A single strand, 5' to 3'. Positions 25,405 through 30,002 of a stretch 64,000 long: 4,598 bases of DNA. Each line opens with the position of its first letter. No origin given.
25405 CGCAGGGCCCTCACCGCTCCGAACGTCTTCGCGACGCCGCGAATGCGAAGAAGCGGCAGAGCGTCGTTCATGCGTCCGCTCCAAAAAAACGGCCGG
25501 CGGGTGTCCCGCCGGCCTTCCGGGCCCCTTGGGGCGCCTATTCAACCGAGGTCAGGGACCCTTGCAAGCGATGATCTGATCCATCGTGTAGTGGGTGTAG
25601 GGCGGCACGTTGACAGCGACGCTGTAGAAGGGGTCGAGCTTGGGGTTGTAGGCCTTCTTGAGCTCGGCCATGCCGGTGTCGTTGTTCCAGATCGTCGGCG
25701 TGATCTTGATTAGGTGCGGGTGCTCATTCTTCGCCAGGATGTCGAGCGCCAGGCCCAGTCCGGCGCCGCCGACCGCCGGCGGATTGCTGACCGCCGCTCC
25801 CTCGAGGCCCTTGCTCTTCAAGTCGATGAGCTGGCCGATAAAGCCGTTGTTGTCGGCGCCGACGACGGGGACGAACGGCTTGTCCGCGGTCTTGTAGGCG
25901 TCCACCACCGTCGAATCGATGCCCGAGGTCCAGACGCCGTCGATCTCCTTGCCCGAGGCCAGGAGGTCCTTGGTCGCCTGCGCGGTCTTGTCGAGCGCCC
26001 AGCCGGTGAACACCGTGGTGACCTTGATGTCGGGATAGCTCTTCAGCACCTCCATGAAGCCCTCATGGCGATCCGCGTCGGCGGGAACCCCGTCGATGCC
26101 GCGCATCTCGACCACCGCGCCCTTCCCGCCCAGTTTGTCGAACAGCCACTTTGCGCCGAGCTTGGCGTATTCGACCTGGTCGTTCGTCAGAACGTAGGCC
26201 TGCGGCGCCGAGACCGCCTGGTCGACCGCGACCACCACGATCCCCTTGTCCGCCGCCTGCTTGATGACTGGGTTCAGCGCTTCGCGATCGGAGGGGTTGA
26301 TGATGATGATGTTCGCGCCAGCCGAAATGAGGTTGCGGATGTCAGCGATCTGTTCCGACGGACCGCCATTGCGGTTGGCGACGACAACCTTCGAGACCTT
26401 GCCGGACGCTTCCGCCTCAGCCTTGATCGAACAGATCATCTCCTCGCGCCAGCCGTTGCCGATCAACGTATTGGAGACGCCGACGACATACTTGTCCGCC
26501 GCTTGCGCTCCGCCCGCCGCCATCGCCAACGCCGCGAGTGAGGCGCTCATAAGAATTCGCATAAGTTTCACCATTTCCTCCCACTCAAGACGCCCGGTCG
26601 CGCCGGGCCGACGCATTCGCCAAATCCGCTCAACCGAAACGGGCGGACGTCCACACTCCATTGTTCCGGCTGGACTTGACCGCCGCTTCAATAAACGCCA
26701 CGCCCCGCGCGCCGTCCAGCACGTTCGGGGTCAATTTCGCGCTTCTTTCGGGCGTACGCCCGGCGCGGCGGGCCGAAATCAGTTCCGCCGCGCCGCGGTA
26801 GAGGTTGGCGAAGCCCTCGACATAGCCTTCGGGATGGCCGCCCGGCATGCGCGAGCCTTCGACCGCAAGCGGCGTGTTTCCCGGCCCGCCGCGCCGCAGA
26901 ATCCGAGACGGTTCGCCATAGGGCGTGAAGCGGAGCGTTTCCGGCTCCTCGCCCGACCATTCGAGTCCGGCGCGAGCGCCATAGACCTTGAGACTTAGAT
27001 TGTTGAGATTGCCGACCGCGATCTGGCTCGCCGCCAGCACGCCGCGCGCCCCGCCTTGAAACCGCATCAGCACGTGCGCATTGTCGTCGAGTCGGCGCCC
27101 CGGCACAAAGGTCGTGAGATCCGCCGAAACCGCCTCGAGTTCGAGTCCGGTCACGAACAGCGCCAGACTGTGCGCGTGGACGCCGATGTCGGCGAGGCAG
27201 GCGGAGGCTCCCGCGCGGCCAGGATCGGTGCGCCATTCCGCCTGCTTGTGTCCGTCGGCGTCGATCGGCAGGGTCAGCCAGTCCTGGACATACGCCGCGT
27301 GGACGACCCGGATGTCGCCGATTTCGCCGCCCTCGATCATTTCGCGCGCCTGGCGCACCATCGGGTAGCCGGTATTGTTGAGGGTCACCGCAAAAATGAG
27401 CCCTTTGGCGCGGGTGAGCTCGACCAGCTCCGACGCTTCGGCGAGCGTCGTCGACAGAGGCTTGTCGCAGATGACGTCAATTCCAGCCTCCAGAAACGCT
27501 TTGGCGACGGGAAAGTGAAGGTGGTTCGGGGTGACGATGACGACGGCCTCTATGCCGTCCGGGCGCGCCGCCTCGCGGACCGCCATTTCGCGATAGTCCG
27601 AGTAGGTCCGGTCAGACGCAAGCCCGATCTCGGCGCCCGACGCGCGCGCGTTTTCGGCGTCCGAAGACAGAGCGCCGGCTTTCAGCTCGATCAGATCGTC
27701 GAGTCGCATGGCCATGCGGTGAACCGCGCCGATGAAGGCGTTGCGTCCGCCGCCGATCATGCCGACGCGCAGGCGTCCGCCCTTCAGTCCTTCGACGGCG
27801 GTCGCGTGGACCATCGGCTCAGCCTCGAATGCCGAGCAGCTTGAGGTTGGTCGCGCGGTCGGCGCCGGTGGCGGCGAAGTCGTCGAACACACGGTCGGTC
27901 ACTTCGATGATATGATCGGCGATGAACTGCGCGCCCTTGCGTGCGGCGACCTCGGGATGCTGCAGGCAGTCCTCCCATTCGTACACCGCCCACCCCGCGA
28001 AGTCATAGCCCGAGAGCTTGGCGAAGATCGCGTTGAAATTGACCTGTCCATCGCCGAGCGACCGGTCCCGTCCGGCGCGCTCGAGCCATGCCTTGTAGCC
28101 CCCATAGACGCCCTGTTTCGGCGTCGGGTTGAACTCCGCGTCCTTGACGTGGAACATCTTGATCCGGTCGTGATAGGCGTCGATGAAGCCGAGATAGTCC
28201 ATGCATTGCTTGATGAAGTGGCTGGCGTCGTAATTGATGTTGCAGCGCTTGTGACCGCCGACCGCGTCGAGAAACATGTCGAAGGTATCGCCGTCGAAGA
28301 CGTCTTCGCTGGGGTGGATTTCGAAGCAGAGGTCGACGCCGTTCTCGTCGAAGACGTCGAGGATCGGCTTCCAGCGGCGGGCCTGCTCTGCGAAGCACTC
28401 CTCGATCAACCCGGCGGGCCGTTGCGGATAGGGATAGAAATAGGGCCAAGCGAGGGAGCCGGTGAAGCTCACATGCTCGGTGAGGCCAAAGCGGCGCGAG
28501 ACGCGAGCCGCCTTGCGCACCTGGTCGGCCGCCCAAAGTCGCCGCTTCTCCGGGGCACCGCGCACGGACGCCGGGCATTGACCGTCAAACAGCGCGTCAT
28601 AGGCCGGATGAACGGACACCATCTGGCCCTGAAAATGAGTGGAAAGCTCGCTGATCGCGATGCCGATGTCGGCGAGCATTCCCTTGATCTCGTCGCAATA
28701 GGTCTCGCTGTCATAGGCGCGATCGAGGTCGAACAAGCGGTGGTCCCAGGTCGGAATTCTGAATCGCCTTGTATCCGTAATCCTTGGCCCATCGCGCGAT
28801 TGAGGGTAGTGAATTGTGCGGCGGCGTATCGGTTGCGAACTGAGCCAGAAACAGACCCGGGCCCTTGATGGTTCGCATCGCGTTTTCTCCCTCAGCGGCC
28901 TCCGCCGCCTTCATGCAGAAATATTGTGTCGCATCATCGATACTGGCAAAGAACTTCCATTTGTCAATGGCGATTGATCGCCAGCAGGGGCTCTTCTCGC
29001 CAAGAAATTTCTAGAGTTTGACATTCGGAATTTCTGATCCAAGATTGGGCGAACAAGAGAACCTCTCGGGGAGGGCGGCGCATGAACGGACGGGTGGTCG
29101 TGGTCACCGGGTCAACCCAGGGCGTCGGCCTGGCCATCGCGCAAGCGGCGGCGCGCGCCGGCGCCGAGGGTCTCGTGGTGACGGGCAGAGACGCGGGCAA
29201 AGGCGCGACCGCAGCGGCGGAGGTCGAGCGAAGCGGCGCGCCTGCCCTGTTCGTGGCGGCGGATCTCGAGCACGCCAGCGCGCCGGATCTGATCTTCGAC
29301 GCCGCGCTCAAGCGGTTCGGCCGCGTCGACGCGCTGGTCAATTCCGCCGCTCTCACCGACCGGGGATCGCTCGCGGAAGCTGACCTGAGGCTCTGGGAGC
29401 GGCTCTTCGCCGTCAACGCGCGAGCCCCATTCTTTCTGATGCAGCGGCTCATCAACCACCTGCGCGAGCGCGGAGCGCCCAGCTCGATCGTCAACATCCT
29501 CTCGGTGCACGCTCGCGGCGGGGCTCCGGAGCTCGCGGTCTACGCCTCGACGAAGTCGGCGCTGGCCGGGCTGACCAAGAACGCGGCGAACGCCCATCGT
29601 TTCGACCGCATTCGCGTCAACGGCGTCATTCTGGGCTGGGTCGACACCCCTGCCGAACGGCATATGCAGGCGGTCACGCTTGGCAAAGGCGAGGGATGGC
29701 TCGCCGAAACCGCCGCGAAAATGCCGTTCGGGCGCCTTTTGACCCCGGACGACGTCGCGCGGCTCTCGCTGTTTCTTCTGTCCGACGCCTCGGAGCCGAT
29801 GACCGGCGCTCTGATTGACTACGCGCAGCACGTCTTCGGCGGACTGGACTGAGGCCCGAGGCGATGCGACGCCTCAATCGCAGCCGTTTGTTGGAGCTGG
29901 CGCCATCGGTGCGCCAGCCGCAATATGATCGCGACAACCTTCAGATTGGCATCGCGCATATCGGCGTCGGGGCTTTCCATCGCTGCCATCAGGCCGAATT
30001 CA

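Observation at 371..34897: Three independent frameshifts are single A/T insertions exactly inside GANTC (CcrM) sites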

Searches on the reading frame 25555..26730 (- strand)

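Call 29: search_protein_families(library=pfam, proteins=[window:25555-26730:-])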
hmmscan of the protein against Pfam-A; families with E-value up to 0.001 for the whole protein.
window:25555-26730:- (392 aa): 2 families
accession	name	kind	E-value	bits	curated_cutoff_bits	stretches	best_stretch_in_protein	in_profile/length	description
PF13407.12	Peripla_BP_4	-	1.3e-52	179.3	35.1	1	83-334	1-256/258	Periplasmic binding protein domain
PF00532.27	Peripla_BP_1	-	0.00019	21.4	22.2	1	97-282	18-201/281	Periplasmic binding proteins and sugar binding domain of LacI family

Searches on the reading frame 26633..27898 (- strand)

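Call 29: search_protein_families(library=pfam, proteins=[window:26633-27898:-])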
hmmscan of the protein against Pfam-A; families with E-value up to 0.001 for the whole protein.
window:26633-27898:- (422 aa): 3 families
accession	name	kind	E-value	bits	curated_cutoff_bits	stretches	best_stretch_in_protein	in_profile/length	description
PF22725.1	GFO_IDH_MocA_C3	-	4.7e-28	98.1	27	1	181-312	1-123/124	GFO/IDH/MocA C-terminal domain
PF01408.29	GFO_IDH_MocA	-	4e-21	76.4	24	1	43-171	1-118/120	Oxidoreductase family, NAD-binding Rossmann fold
PF02894.22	GFO_IDH_MocA_C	-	3.2e-15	57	22.9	1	185-414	1-214/218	Oxidoreductase family, C-terminal alpha/beta domain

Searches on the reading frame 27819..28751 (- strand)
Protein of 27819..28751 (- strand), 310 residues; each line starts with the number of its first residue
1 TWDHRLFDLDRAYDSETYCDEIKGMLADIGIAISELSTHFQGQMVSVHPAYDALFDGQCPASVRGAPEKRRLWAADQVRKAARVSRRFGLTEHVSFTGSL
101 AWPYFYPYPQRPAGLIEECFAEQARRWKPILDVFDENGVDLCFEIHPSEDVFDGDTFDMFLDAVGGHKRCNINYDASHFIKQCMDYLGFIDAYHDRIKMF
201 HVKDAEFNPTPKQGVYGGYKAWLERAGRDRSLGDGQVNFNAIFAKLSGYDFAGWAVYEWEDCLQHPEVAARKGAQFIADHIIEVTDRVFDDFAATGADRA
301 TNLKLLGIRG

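Call 10: search_protein_families(library=pfam, proteins=[window:27819-28751:-])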
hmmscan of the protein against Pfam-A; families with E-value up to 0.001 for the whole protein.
window:27819-28751:- (310 aa): 1 family
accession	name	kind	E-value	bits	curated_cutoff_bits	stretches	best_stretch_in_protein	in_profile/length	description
PF01261.30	AP_endonuc_2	-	2.4e-32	113.1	31.1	1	11-279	22-248/249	Xylose isomerase-like TIM barrel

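Call 72: search_protein_families(library=ncbifam, proteins=[window:27822-28751:-])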
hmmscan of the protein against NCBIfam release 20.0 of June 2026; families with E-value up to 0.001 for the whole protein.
window:27822-28751:- (310 aa): 1 family
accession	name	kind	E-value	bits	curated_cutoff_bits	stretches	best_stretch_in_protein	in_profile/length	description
TIGR04379.1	myo_inos_iolE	equivalog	6.3e-14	52.2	290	1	113-278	121-287/290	myo-inosose-2 dehydratase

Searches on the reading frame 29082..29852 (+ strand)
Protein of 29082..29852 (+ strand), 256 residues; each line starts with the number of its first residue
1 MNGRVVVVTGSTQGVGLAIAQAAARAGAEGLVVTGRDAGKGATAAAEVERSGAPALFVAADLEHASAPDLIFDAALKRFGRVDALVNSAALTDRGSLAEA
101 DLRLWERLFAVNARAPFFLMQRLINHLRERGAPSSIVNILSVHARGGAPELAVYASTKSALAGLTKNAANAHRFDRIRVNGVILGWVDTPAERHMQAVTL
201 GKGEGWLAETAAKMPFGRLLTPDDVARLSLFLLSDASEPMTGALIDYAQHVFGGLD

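Call 6: find_encoding_contigs(protein=window:29082-29852:+, flank=10000, max_places=10)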
Protein window:29082-29852:+ (256 aa): no gene with exactly this product is on record in the collection.

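Call 10: search_protein_families(library=pfam, proteins=[window:29082-29849:+])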
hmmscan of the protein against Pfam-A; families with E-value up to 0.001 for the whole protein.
window:29082-29849:+ (256 aa): 4 families
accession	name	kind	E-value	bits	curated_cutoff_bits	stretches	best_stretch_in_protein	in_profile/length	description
PF13561.12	adh_short_C2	-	4.3e-46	157.8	27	1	12-245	5-229/236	Enoyl-(Acyl carrier protein) reductase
PF00106.31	adh_short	-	1.8e-42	145.5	26.6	1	4-194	1-189/195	short chain dehydrogenase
PF08659.16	KR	-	2.7e-11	44.2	22.6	1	6-166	3-161/180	KR domain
PF23441.1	SDR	-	8.5e-08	32.3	27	1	5-236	9-242/258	SDR-like rossmann domain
